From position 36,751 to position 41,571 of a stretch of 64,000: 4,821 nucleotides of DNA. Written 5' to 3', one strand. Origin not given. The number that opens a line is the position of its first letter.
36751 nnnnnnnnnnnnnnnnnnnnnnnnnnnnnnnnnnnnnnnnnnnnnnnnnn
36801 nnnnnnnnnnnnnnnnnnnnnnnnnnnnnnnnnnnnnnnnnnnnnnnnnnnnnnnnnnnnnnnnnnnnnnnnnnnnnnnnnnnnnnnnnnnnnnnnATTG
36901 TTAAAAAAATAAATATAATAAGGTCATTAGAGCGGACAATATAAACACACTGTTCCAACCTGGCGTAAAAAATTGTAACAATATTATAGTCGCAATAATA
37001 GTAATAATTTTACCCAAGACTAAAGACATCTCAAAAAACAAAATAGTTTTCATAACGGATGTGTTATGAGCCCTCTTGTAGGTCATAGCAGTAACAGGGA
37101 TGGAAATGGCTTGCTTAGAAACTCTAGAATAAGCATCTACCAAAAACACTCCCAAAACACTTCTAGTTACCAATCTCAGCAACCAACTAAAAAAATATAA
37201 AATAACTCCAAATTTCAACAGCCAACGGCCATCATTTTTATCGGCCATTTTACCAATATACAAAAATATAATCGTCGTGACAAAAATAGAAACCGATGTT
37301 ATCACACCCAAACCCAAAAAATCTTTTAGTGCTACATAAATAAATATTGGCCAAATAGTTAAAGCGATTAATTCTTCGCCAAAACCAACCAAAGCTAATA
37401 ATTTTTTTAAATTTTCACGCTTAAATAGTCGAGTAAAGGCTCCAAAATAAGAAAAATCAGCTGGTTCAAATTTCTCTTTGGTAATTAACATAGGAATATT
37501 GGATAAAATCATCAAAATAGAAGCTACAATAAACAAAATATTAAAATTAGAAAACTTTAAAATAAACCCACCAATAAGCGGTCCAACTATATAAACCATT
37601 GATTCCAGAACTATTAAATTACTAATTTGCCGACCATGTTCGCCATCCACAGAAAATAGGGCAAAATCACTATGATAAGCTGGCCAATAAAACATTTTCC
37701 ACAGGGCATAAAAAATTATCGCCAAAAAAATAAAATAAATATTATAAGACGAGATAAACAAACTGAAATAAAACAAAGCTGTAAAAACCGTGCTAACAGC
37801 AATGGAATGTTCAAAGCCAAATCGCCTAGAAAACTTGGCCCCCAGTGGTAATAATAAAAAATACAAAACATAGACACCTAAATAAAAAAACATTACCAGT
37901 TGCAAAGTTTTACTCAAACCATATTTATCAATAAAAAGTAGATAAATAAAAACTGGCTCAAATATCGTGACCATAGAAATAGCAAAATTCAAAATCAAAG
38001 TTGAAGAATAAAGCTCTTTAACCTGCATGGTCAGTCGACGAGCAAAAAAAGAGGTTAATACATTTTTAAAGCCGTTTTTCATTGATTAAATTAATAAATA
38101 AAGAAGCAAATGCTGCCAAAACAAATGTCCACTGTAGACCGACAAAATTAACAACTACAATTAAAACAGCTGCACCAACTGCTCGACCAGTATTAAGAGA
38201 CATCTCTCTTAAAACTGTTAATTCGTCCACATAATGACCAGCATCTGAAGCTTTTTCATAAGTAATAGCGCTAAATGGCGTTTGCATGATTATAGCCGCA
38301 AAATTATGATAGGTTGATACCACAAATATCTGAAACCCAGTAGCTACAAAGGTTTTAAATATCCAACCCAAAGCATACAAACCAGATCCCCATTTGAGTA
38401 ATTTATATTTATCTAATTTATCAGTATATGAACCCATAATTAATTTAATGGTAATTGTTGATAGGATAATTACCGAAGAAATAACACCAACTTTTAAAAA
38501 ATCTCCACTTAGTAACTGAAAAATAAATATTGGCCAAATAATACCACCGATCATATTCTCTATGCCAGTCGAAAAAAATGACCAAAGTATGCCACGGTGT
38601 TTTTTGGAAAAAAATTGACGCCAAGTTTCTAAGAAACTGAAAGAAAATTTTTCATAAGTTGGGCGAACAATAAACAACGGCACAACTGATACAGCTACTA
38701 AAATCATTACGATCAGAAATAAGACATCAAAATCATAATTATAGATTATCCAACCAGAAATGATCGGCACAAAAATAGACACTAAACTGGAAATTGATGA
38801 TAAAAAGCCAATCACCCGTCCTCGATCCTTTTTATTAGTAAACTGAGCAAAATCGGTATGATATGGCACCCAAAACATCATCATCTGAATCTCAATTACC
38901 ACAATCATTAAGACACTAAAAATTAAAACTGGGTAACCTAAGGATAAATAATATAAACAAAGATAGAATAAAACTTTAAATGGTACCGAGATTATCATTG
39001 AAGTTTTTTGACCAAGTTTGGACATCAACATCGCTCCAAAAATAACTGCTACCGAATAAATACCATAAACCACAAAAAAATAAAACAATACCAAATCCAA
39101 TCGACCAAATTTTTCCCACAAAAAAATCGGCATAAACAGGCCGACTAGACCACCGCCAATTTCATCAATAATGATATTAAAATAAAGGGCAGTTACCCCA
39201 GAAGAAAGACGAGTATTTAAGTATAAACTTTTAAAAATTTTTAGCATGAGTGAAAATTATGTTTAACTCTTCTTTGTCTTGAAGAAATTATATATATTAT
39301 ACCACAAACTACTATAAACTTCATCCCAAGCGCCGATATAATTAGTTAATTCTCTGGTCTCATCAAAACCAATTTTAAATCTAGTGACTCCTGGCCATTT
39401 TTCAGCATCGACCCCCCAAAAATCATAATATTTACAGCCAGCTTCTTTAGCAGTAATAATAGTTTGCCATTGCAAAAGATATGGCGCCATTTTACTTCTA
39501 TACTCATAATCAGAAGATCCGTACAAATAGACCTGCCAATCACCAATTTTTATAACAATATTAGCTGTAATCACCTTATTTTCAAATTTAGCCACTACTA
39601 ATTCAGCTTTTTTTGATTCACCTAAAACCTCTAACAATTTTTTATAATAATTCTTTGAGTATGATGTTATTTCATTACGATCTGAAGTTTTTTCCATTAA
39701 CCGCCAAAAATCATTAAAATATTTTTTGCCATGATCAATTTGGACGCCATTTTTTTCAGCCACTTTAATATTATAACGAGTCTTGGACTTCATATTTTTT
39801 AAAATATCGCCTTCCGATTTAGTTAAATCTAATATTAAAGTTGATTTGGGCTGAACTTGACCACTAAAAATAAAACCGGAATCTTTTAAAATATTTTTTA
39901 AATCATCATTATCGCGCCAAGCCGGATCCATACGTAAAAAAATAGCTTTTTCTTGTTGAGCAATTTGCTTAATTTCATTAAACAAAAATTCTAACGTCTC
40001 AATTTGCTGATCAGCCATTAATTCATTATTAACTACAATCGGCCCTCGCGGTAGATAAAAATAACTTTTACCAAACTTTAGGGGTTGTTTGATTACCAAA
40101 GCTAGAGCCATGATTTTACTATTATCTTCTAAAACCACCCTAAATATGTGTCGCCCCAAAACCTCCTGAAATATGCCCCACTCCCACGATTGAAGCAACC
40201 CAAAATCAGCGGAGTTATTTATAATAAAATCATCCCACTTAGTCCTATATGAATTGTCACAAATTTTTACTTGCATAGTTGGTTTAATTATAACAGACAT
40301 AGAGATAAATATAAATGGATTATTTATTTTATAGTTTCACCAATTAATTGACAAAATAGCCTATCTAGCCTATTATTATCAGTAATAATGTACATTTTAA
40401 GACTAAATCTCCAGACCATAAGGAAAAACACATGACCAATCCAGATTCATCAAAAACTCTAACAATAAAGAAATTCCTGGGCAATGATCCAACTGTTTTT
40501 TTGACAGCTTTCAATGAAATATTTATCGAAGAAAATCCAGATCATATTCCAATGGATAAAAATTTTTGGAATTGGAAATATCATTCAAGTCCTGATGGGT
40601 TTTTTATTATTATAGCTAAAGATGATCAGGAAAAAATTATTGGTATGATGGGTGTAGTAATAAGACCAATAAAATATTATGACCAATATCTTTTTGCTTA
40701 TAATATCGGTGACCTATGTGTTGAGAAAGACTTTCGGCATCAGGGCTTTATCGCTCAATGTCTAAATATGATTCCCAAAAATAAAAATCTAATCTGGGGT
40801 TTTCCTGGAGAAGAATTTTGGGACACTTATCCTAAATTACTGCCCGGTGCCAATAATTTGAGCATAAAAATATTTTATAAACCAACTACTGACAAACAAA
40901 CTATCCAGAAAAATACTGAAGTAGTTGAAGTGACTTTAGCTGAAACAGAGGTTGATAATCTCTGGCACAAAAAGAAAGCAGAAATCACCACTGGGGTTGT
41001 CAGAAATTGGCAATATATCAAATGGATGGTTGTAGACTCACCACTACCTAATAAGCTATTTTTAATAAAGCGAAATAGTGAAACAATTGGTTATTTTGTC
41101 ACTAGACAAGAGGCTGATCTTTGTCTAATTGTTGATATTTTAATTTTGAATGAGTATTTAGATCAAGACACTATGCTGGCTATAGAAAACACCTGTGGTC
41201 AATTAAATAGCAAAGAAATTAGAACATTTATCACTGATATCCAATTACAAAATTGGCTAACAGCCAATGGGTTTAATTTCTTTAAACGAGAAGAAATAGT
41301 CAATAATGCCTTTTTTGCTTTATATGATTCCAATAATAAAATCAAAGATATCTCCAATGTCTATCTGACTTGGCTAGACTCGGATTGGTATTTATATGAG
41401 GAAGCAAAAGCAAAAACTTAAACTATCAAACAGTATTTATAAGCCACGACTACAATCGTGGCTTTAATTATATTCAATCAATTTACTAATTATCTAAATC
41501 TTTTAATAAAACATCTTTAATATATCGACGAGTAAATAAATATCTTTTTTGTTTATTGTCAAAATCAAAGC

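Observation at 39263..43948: Extra-AT-rich accessory block: nucleotidyltransferase-domain protein + sulfotransferase, adjacent to FemAB, GNAT and two MFS genes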

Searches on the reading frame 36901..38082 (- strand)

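Call 3: search_protein_families(library=pfam, proteins=[window:36901-38082:-], max_evalue=1)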
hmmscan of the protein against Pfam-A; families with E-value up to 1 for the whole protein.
window:36901-38082:- (393 aa): 1 family
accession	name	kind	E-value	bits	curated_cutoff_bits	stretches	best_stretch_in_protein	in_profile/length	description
PF07690.21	MFS_1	-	5.6e-15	55.6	33.4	2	35-301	9-286/347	Major Facilitator Superfamily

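Call 4: search_protein_families(library=ncbifam, proteins=[window:36901-38082:-], max_evalue=1)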
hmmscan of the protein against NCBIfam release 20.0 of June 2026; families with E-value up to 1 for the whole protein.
window:36901-38082:- (393 aa): 2 families
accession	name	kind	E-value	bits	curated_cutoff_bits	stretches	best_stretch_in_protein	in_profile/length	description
TIGR00900.1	2A0121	subfamily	9e-07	28.6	319.6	1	44-208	21-184/364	H+ Antiporter protein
TIGR00880.1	2_A_01_02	superfamily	7e-06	26.2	131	1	74-200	11-136/141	multidrug resistance protein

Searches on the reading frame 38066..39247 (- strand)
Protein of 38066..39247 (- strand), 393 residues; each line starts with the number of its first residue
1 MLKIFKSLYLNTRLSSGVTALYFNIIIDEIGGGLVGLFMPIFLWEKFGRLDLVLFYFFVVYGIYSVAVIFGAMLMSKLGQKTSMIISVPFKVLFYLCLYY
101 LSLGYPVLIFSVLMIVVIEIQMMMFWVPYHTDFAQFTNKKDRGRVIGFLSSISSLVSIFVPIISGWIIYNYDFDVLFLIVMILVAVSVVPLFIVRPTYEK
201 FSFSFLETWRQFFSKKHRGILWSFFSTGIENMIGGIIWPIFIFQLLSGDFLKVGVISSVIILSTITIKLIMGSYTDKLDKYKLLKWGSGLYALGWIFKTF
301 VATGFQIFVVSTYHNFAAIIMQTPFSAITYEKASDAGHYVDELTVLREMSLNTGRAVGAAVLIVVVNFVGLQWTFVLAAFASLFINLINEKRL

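Call 3: search_protein_families(library=pfam, proteins=[window:38066-39247:-], max_evalue=1)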
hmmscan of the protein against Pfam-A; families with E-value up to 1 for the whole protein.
window:38066-39247:- (393 aa): 2 families
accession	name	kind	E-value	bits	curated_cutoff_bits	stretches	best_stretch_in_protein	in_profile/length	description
PF07690.21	MFS_1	-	5.5e-22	78.6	33.4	2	22-338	2-330/347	Major Facilitator Superfamily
PF05977.19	MFS_3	-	0.00047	19.2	27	1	252-385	46-182/524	Transmembrane secretion effector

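Call 4: search_protein_families(library=ncbifam, proteins=[window:38066-39247:-], max_evalue=1)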
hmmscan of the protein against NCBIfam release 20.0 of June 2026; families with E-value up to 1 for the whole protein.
window:38066-39247:- (393 aa): 3 families
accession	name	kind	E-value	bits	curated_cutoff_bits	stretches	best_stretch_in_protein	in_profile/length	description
TIGR00880.1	2_A_01_02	superfamily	7.3e-05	22.9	131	1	58-194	4-137/141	multidrug resistance protein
TIGR00711.1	efflux_EmrB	subfamily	0.05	12.3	230.2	1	236-321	276-365/485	DHA2 family efflux MFS transporter permease subunit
NF006386.0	PRK08633.1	equivalog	0.12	10.1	1221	1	59-193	273-406/1147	acyl-[ACP]--phospholipid O-acyltransferase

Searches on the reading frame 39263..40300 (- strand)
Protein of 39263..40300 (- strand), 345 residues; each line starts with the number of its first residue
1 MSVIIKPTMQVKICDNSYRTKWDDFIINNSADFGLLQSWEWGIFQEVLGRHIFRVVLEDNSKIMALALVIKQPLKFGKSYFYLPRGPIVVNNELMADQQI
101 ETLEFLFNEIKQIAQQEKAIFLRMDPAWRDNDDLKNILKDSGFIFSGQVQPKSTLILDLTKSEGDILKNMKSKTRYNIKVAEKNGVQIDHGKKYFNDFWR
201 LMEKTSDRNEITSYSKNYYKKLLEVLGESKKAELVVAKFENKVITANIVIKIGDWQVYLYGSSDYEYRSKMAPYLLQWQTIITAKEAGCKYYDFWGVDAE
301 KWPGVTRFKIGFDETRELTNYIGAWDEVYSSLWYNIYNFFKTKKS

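Call 3: search_protein_families(library=pfam, proteins=[window:39263-40300:-], max_evalue=1)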
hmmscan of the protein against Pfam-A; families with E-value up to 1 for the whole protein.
window:39263-40300:- (345 aa): 3 families
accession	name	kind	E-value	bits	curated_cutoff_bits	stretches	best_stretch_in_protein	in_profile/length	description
PF02388.22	FemAB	-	3.7e-47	161.5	24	2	20-239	4-238/406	FemAB family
PF13480.13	Acetyltransf_6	-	4.6e-10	40.3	22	1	170-298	3-138/143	Acetyltransferase (GNAT) domain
PF00838.24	TCTP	-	0.0022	18.8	24.3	1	197-266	67-139/164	Translationally controlled tumour protein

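Call 4: search_protein_families(library=ncbifam, proteins=[window:39263-40300:-], max_evalue=1)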
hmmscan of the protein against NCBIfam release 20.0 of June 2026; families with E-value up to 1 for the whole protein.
window:39263-40300:- (345 aa): 2 families
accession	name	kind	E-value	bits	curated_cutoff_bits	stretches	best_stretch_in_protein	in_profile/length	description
NF047883.1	UAcmpLyAlTFemX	equivalog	8.8e-29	100.8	500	1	16-334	9-332/337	UDP-N-acetylmuramoylpentapeptide-lysine N(6)-alanyltransferase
TIGR03019.1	pepcterm_femAB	equivalog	2.2e-16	59.8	260.35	1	21-295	2-259/330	FemAB family XrtA/PEP-CTERM system-associated protein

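Call 7: search_protein_families(library=padloc, proteins=[window:39263-40300:-], max_evalue=1)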
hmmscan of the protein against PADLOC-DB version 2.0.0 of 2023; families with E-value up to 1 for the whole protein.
window:39263-40300:- (345 aa): 0 families

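Call 8: search_protein_families(library=phrogs, proteins=[window:39263-40300:-], max_evalue=1)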
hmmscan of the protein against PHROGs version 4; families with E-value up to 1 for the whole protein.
window:39263-40300:- (345 aa): 0 families

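Call 73: search_solved_structures(query=window:39263-40300:-, max_evalue=0.001, show_alignments=0)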
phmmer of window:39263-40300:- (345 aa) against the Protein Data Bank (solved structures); distinct sequences matched with E-value up to 0.001: 7.
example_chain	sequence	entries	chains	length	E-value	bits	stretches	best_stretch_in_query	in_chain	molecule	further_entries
6snr_A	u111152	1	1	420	9.7e-19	71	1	24-248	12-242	Lipid II:glycine glycyltransferase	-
1xe4_A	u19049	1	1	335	4.3e-15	59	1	55-329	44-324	FemX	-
1ne9_A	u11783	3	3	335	4.8e-15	58.9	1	55-329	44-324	FemX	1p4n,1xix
3gkr_A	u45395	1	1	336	4.8e-15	58.8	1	55-329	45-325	FemX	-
4ii9_A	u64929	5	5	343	5e-15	58.8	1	55-329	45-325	FemX | UDP-N-acetylmuramoylpentapeptide-lysine N(6)-alanyltransferase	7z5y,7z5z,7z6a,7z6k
1xf8_A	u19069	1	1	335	1.4e-14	57.3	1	55-329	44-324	FemX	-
1lrz_A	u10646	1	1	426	1.7e-10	43.9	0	57-127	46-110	factor essential for expression of methicillin resistance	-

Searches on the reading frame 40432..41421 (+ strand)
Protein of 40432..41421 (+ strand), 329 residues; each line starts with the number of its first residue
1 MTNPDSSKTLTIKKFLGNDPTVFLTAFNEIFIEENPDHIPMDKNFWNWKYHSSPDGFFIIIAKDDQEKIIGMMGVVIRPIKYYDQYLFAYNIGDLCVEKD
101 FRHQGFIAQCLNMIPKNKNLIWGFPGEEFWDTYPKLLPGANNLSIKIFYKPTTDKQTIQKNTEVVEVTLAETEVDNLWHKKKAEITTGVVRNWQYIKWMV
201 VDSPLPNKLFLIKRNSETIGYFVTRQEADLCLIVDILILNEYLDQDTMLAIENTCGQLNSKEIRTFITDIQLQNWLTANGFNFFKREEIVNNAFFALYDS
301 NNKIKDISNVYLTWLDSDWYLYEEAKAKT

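Call 3: search_protein_families(library=pfam, proteins=[window:40432-41421:+], max_evalue=1)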
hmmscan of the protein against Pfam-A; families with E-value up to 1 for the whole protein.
window:40432-41421:+ (329 aa): 4 families
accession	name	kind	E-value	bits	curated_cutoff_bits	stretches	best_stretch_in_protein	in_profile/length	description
PF00583.31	Acetyltransf_1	-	6.1e-05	23.7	20.7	1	33-112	10-82/116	Acetyltransferase (GNAT) family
PF13508.13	Acetyltransf_7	-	0.00025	21.8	27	1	59-117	5-55/84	Acetyltransferase (GNAT) domain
PF02889.21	Sec63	-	0.09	12.5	25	0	45-78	174-207/252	Sec63 Brl domain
PF13527.13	Acetyltransf_9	-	0.11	12.9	25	1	23-111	13-94/127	Acetyltransferase (GNAT) domain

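Call 4: search_protein_families(library=ncbifam, proteins=[window:40432-41421:+], max_evalue=1)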
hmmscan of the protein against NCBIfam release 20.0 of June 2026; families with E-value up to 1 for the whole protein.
window:40432-41421:+ (329 aa): 0 families

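Call 7: search_protein_families(library=padloc, proteins=[window:40432-41421:+], max_evalue=1)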
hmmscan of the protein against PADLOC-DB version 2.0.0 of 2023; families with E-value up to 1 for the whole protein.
window:40432-41421:+ (329 aa): 0 families

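Call 8: search_protein_families(library=phrogs, proteins=[window:40432-41421:+], max_evalue=1)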
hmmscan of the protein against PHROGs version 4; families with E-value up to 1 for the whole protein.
window:40432-41421:+ (329 aa): 2 families
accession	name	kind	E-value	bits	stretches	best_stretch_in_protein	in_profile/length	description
phrog_7118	-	unknown function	0.015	16.3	1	146-195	7-55/167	-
phrog_4813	-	unknown function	0.13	13.7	1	154-197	13-59/90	-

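Call 72: search_solved_structures(query=window:40432-41421:+, max_evalue=1, show_alignments=0)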
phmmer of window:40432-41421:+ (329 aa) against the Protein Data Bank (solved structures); distinct sequences matched with E-value up to 1: 3.
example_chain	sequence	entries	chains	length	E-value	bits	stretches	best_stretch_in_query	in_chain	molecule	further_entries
9mgs_A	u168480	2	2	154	0.071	15.7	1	57-122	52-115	Aminoglycoside acetyltransferase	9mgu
1bo4_A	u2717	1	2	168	0.1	15.2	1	57-121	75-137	PROTEIN (SERRATIA MARCESCENS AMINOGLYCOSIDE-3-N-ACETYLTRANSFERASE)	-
6bvc_A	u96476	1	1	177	0.11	15.1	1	57-122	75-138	Aminoglycoside-(3)-N-acetyltransferase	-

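Call 85: search_solved_structures(query=A6, max_evalue=1, show_alignments=1)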
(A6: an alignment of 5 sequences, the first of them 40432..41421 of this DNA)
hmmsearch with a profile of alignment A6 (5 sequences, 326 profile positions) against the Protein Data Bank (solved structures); distinct sequences matched with E-value up to 1: 18.
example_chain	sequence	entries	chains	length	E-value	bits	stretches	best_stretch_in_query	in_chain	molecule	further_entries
6vr2_A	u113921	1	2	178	0.021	17.3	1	62-113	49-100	Aminoglycoside 2'-N-acetyltransferase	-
6vou_A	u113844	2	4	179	0.021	17.3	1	62-113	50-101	Aminoglycoside 2'-N-acetyltransferase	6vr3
6vta_A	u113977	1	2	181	0.021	17.3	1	62-113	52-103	Aminoglycoside 2'-N-acetyltransferase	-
7jzs_A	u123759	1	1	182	0.022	17.3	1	62-113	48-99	Aminoglycoside 2'-N-acetyltransferase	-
5us1_A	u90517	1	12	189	0.023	17.2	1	62-113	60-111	Aminoglycoside 2'-N-acetyltransferase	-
3jvn_A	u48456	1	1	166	0.055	15.9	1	49-154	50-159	Acetyltransferase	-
4ag7_A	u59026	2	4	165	0.2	14.1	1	6-114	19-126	GLUCOSAMINE-6-PHOSPHATE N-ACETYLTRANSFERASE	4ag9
4v91_O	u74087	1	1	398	0.39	13.1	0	57-105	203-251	UL13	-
8q3d_B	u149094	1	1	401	0.85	12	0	63-115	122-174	Glycylpeptide N-tetradecanoyltransferase 1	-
6fz5_A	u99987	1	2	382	0.85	12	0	64-115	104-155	Glycylpeptide N-tetradecanoyltransferase 1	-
3iu1_A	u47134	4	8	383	0.86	12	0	64-115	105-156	Glycylpeptide N-tetradecanoyltransferase 1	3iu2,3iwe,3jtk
6pav_B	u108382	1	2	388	0.89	11.9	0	64-115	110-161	Glycylpeptide N-tetradecanoyltransferase 1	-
5mu6_A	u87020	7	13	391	0.91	11.9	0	64-115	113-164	Glycylpeptide N-tetradecanoyltransferase 1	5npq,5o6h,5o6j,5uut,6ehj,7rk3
6f56_A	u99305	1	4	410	0.95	11.9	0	64-116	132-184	Glycylpeptide N-tetradecanoyltransferase 1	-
6sk3_A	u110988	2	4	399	0.98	11.8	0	64-115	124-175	Glycylpeptide N-tetradecanoyltransferase 1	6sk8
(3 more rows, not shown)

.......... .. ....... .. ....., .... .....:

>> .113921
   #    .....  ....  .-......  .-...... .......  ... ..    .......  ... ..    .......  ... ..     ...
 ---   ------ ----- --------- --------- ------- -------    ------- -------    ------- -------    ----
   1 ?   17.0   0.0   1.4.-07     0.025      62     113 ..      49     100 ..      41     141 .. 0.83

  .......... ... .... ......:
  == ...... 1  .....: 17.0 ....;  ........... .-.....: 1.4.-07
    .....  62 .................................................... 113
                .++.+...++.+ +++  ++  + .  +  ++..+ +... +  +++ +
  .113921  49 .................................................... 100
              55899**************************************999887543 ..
